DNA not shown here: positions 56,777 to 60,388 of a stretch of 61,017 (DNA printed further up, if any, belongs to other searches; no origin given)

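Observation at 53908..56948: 3.0-kb lower-GC insertion bracketed by a 20-bp direct repeat that duplicates the last codons of the amidohydrolase gene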

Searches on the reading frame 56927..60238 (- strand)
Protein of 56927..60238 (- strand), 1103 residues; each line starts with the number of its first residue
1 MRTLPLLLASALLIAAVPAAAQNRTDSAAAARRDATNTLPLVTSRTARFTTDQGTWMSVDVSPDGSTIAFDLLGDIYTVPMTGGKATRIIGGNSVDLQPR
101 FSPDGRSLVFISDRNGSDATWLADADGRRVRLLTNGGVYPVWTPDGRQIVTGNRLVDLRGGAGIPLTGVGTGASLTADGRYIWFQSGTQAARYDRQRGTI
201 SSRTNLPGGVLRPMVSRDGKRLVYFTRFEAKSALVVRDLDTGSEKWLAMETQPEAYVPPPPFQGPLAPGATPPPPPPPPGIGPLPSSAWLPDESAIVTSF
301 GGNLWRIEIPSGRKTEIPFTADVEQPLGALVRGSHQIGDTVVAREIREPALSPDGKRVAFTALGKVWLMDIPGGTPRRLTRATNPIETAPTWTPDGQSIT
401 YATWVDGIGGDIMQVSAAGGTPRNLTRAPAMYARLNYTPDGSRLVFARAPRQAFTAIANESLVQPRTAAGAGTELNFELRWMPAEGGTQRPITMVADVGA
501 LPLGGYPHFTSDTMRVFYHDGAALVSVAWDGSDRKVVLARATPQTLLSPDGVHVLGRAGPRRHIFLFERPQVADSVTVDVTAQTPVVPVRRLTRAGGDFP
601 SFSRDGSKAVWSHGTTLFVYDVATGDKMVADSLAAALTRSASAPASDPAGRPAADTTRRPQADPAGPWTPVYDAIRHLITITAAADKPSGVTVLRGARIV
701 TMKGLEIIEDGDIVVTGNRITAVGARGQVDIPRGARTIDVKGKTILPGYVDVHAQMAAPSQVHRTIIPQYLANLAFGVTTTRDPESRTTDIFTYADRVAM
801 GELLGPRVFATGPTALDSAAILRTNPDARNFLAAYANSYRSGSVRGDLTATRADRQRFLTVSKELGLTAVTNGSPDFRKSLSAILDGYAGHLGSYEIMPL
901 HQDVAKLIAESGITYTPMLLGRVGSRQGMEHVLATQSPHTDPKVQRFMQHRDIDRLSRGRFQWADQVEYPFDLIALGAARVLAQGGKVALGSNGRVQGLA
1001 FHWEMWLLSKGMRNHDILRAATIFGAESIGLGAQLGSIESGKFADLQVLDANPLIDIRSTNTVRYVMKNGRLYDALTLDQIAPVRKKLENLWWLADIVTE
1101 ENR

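Call 6: search_protein_families(library=pfam, proteins=[window:56927-60238:-], max_evalue=0.01)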
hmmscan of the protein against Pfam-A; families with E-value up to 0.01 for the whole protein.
window:56927-60238:- (1103 aa): 4 families
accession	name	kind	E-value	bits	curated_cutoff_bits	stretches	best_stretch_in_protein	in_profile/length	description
PF07676.18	PD40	-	2e-27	94.9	20.9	2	98-117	13-33/38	WD40-like Beta Propeller Repeat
PF01979.26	Amidohydro_1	-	1.4e-12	48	25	1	744-1072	1-344/345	Amidohydrolase family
PF07969.17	Amidohydro_3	-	6.4e-09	36.2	29.7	1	1010-1071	405-469/472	Amidohydrolase family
PF00930.27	DPPIV_N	-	0.00061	19.1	22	0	44-89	33-78/354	Dipeptidyl peptidase IV (DPP IV) N-terminal region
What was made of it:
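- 56927..60238 (-): amidoh1: the upstream PD40 propeller + amidohydrolase gene of the ancestral pair. Pfam (call 6).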

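Call 7: search_protein_families(library=ncbifam, proteins=[window:56927-60238:-], max_evalue=0.01)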
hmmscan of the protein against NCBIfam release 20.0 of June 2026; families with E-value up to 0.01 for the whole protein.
window:56927-60238:- (1103 aa): 57 families (the best 25 are shown)
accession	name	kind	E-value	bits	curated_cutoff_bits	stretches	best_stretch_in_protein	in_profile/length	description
TIGR02800.1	propeller_TolB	equivalog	1.2e-36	126.6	343.15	2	41-152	222-340/418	Tol-Pal system beta propeller repeat protein TolB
NF051886.1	XaaProDiPepCaul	equivalog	5.5e-25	88.2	500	2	694-813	2-134/398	Xaa-Pro dipeptidase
NF002183.0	PRK01029.1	equivalog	8.4e-17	61.3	405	2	348-448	285-389/429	Tol-Pal system protein TolB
NF033523.0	lasso_peptidase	equivalog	1.7e-16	60.2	400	2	383-453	86-155/638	Atxe2 family lasso peptide isopeptidase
NF006056.0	PRK08204.1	subfamily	3.2e-16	59.2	391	2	692-754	5-65/449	hypothetical protein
NF005557.0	PRK07228.1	equivalog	2.6e-14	52.8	522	2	692-754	3-63/445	5'-deoxyadenosine deaminase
TIGR01224.1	hutI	equivalog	3e-14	52.6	298.15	2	999-1071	301-376/377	imidazolonepropionase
NF006689.0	PRK09237.1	equivalog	1.3e-10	40.5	371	1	692-792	5-100/383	amidohydrolase/deacetylase family metallohydrolase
NF011990.0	PRK15446.2-6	subfamily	2.7e-09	36.2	233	1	692-754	3-64/390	alpha-D-ribose 1-methylphosphonate 5-triphosphate diphosphatase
NF003124.0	PRK04043.1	equivalog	8e-09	34.8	428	1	41-130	220-313/419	Tol-Pal system protein TolB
NF006055.0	PRK08203.1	equivalog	2.9e-08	32.7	532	1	692-756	7-71/455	8-oxoguanine deaminase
TIGR03178.1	allantoinase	equivalog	4.6e-08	32.3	357.85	1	693-761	3-65/441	allantoinase AllB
TIGR00221.1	nagA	equivalog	4.7e-08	32.4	225.65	2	696-754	9-63/380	N-acetylglucosamine-6-phosphate deacetylase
NF006679.0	PRK09228.1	subfamily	5.2e-08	32.1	351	1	703-754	24-77/433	guanine deaminase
NF006549.0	PRK09045.1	equivalog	5.9e-08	31.8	540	1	1012-1052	341-381/444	TRZ/ATZ family hydrolase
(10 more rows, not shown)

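Call 8: find_encoding_contigs(protein=window:56927-60238:-, flank=10000, max_places=10)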
Protein window:56927-60238:- (1103 aa): no gene with exactly this product is on record in the collection.

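Call 11: find_related_loci(query=window:56927-60238:-, collection=genome_contigs, flank=10000)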
Query window:56927-60238:- (1103 aa) in genome_contigs; peptide patterns used: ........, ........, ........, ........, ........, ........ (x = any residue, [..] = any of these).
68 stretches matched a pattern; 29 encode a relative of the query (tblastn E <= 1e-3); 29 distinct loci.
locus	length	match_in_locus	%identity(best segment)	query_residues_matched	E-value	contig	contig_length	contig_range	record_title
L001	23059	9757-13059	89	1-1103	0e+0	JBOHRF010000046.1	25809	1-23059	MAG: Longimicrobiales bacterium isolate SD8032_metabat2.bin.1 NODE_282_length_25809_cov_1.609298, whole genome shotgun s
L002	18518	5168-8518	71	1-1103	0e+0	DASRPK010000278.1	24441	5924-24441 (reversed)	MAG TPA_asm: Gemmatimonadaceae bacterium isolate SMAG_U10293 k141_3688302, whole genome shotgun sequence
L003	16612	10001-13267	68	1-1093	0e+0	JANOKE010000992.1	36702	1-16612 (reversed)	MAG: Gemmatimonadaceae bacterium isolate VAR_48_concoct_361 VAR_48_k141_1753662, whole genome shotgun sequence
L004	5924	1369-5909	64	1-1103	0e+0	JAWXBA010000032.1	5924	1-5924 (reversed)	MAG: Gemmatimonadota bacterium isolate MP5IB2.67 k99_160050, whole genome shotgun sequence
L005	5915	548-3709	65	18-1095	0e+0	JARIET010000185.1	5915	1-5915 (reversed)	MAG: Gemmatimonadota bacterium isolate AMD20m-Sep20 AMD-20m-Sep20-C13250, whole genome shotgun sequence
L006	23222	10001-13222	67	28-1103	0e+0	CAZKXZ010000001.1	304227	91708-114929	MAG TPA_asm: uncultured Gemmatimonadales bacterium isolate SRP136066_co1_190 genome assembly, contig: NODE_5_length_3042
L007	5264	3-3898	43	4-1103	0e+0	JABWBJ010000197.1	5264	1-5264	MAG: Gemmatimonadaceae bacterium isolate MAG_27 scaffold_19809, whole genome shotgun sequence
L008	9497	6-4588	43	1-1103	0e+0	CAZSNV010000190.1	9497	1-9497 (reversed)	MAG TPA_asm: uncultured Gemmatimonadaceae bacterium isolate SRP136066_co1_116 genome assembly, contig: NODE_10096_length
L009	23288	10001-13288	40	3-1093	0e+0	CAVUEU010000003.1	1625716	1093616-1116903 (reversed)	MAG: uncultured Gemmatimonadales bacterium isolate MFD04944.bin.2.59 genome assembly, contig: contig_33037, whole genome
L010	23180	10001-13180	40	39-1093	0e+0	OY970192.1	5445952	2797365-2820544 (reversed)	MAG: uncultured Gemmatimonadales bacterium isolate MFD01721.bin.c.5 genome assembly, chromosome: 1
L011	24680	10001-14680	32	4-1093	9e-164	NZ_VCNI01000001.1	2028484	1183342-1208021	Flagellimonas algicola strain AsT0115 AsT0115_1, whole genome shotgun sequence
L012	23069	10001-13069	32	49-1093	1e-160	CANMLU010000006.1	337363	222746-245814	uncultured Aquimarina sp. isolate 723-3Z.fasta genome assembly, contig: NODE_6, whole genome shotgun sequence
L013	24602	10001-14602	32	34-1093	4e-160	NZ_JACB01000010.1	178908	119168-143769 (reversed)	Aquimarina megaterium XH134 contig10_scaffold5, whole genome shotgun sequence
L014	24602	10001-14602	32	34-1093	7e-160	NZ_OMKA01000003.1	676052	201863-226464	Aquimarina sp. Aq78 isolate Aquimarina sp. strain Aq78 assembly02, whole genome shotgun sequence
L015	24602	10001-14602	31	34-1093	3e-157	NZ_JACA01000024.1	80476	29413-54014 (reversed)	Aquimarina macrocephali JAMB N27 contig24_scaffold12, whole genome shotgun sequence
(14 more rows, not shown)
